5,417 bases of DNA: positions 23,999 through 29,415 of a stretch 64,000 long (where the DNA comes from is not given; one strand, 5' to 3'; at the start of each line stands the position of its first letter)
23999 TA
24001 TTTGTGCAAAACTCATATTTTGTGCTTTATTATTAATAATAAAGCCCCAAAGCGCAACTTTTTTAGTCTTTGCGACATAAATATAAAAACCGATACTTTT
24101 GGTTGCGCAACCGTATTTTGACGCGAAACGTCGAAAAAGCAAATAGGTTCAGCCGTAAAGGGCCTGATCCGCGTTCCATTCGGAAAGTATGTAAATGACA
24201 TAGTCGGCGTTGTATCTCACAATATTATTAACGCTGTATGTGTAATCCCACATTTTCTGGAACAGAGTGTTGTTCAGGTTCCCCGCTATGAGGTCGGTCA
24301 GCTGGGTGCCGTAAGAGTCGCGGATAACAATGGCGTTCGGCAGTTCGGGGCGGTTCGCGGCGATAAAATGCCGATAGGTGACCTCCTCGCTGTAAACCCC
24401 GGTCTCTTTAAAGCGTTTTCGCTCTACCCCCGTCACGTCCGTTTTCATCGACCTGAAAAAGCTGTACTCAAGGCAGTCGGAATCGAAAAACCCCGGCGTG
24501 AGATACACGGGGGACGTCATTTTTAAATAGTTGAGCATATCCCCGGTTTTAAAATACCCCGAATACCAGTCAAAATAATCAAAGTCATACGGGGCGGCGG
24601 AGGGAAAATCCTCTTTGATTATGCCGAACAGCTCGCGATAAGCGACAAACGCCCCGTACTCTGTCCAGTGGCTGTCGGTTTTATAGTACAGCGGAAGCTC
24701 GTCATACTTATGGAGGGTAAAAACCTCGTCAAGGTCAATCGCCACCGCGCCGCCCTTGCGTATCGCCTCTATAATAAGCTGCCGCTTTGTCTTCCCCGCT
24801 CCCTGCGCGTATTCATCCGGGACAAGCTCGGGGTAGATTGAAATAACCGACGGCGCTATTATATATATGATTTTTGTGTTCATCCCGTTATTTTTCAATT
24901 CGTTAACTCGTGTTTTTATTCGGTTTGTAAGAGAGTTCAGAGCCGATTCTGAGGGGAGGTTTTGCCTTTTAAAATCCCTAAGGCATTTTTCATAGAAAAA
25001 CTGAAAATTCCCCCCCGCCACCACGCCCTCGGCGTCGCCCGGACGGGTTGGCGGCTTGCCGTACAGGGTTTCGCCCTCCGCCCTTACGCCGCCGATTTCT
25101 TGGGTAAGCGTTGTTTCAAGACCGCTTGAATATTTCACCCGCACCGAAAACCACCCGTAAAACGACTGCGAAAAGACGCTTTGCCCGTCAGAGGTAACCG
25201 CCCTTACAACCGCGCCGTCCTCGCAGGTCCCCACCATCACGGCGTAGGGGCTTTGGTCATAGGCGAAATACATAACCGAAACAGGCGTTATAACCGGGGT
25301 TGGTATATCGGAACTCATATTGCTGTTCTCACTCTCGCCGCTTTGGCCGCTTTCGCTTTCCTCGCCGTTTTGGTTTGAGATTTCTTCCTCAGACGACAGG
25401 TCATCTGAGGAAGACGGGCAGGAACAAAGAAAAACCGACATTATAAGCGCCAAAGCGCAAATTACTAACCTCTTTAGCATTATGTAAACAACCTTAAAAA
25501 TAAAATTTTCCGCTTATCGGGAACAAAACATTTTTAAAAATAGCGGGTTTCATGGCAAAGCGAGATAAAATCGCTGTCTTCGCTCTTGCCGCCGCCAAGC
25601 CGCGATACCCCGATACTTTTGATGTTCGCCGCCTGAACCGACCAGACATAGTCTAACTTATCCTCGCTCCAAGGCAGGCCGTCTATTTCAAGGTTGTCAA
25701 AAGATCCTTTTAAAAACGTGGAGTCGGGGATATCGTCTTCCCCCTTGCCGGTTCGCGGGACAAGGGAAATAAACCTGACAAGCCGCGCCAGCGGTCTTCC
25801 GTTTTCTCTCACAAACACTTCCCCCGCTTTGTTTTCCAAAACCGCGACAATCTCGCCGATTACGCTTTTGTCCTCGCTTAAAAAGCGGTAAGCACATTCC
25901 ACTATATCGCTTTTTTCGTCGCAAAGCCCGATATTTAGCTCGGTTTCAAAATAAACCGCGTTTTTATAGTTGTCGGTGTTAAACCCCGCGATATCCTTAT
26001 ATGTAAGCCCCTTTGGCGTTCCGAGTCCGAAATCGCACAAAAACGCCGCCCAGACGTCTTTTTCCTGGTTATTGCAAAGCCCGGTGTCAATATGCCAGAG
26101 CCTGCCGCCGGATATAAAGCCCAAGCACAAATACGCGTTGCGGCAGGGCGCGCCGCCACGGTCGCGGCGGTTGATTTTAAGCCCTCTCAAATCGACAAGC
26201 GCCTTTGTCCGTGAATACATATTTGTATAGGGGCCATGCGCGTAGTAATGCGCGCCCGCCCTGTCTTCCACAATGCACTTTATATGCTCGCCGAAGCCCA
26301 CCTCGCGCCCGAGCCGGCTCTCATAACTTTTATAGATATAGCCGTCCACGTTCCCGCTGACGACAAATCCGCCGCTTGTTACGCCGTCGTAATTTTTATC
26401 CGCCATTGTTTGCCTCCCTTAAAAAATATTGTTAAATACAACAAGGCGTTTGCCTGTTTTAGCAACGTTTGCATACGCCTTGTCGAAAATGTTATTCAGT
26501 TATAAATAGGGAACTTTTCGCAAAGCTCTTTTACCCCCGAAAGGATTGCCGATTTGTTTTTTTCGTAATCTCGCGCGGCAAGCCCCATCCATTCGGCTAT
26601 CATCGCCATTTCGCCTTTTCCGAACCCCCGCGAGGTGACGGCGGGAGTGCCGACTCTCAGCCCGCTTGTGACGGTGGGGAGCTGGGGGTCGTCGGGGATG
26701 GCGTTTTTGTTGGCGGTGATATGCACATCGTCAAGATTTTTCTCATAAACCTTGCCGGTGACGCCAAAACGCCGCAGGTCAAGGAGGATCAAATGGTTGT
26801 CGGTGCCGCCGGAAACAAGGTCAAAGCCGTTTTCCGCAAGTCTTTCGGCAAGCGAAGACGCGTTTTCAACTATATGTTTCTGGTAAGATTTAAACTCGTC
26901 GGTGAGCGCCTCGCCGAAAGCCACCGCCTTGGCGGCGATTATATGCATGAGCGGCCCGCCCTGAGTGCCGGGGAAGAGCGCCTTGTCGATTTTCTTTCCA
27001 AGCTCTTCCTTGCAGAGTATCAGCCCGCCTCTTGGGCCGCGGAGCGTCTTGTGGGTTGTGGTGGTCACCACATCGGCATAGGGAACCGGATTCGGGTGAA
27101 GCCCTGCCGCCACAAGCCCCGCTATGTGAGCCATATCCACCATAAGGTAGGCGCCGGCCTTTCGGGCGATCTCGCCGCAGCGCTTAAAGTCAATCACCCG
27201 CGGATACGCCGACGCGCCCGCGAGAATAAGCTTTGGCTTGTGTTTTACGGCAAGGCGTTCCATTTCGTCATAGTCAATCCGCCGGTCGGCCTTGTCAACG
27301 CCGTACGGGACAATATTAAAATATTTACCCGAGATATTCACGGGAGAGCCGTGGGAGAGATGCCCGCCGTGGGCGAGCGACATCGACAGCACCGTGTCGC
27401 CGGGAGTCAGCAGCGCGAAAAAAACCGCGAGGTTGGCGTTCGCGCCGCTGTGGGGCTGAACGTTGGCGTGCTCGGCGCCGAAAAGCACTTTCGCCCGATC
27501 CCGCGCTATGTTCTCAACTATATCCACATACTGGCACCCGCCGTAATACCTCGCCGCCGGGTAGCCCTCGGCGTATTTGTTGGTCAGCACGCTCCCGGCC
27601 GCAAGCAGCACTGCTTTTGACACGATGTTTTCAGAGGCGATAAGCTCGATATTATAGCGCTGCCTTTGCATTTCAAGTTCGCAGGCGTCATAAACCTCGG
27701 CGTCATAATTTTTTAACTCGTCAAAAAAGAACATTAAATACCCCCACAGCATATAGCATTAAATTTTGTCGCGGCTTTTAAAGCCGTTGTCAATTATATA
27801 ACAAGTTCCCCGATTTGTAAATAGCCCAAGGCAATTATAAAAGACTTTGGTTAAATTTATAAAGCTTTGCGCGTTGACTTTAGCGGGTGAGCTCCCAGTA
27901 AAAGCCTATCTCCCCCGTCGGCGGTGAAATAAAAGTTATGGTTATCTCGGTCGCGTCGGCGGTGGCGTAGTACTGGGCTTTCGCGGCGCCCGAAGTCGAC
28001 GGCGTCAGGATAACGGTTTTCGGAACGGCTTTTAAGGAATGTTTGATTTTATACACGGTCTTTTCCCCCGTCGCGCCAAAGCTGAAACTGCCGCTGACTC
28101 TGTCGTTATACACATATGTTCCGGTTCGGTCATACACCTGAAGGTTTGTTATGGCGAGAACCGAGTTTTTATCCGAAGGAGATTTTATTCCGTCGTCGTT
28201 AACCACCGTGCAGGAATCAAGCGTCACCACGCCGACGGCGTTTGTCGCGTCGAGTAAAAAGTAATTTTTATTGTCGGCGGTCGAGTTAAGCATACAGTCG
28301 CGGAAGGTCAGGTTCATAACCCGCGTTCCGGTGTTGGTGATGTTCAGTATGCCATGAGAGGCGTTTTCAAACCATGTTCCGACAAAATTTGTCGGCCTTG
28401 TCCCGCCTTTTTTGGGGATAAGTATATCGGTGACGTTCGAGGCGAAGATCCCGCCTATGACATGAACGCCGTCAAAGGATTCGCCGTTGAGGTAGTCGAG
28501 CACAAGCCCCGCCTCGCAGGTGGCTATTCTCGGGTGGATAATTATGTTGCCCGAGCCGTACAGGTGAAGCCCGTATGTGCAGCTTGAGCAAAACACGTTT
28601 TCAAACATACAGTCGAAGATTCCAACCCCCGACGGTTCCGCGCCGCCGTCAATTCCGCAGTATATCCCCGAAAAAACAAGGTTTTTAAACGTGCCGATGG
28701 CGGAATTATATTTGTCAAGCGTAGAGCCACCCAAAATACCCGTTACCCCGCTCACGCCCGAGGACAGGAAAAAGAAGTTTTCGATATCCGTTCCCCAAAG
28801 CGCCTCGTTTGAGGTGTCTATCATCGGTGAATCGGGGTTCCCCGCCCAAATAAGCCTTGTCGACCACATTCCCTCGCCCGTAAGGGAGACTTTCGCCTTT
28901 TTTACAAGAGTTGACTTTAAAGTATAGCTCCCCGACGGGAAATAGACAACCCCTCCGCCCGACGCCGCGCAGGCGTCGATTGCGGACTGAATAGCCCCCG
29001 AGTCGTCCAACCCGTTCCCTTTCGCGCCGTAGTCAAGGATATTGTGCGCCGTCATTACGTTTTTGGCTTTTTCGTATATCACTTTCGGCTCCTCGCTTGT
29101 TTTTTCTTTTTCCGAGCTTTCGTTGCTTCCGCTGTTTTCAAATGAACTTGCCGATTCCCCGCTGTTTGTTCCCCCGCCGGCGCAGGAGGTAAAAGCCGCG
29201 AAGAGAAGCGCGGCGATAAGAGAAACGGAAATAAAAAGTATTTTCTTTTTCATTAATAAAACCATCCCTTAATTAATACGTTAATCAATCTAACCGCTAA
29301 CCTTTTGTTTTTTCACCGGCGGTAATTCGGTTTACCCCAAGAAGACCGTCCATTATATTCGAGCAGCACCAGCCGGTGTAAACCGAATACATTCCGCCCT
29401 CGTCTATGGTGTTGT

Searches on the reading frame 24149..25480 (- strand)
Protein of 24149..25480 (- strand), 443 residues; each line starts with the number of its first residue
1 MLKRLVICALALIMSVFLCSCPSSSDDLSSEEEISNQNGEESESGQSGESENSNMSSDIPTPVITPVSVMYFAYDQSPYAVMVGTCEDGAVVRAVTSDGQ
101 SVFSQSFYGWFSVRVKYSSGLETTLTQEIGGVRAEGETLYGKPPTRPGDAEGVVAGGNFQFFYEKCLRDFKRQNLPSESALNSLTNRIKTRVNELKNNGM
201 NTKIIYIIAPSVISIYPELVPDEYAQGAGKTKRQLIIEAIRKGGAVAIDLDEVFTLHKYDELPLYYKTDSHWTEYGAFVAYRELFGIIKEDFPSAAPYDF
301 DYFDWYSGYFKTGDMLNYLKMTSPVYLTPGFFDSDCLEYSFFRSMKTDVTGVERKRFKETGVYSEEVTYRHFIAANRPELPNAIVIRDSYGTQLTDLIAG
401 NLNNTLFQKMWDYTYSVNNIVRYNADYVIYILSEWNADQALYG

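Call 52: search_protein_families(library=pfam, proteins=[window:24149-25480:-], max_evalue=0.001)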
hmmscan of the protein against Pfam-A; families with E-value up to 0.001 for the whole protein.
window:24149-25480:- (443 aa): 2 families
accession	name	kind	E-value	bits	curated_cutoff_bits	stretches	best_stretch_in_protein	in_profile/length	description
PF16822.11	ALGX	-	2.5e-14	54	26.5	1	177-321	21-164/268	SGNH hydrolase-like domain, acetyltransferase AlgX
PF06414.18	Zeta_toxin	-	0.00042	20.3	22.3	0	226-263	25-65/199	Zeta toxin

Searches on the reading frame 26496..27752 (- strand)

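Call 52: search_protein_families(library=pfam, proteins=[window:26496-27752:-], max_evalue=0.001)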
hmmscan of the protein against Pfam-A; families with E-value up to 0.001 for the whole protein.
window:26496-27752:- (418 aa): 5 families
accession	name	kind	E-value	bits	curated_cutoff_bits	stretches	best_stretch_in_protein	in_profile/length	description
PF00464.25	SHMT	-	4.6e-168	559.4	27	1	13-389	1-399/399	Serine hydroxymethyltransferase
PF00155.27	Aminotran_1_2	-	9.7e-11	41.9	19.7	1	94-315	64-300/361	Aminotransferase class I and II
PF01053.26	Cys_Met_Meta_PP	-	4.6e-07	29.2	27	1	91-249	65-215/381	Cys/Met metabolism PLP-dependent enzyme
PF01212.27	Beta_elim_lyase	-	1.4e-05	25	27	1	84-318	38-243/288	Beta-eliminating lyase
PF00266.25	Aminotran_5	-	0.00041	19.9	21.5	1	74-263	40-229/371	Aminotransferase class-V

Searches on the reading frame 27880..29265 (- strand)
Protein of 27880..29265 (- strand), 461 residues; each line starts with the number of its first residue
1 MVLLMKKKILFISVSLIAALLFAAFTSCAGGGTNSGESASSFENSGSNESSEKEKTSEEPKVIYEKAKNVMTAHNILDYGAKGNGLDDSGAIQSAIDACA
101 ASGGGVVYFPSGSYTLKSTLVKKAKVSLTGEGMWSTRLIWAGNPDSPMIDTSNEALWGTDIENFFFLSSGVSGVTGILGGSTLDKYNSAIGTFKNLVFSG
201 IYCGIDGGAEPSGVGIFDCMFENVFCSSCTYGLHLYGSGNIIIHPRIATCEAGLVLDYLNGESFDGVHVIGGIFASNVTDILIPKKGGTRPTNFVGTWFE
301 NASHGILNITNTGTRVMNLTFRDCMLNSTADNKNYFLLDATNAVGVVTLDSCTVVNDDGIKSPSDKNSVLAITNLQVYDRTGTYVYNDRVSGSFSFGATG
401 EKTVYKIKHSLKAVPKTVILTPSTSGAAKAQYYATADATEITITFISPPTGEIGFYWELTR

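Call 52: search_protein_families(library=pfam, proteins=[window:27880-29265:-], max_evalue=0.001)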
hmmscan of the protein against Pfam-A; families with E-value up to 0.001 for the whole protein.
window:27880-29265:- (461 aa): 1 family
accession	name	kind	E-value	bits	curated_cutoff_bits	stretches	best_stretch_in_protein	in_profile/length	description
PF12708.12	Pect-lyase_RHGA_epim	-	1.7e-13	51.3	27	1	75-143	3-73/213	Rhamnogalacturonase A/epimerase, pectate lyase-like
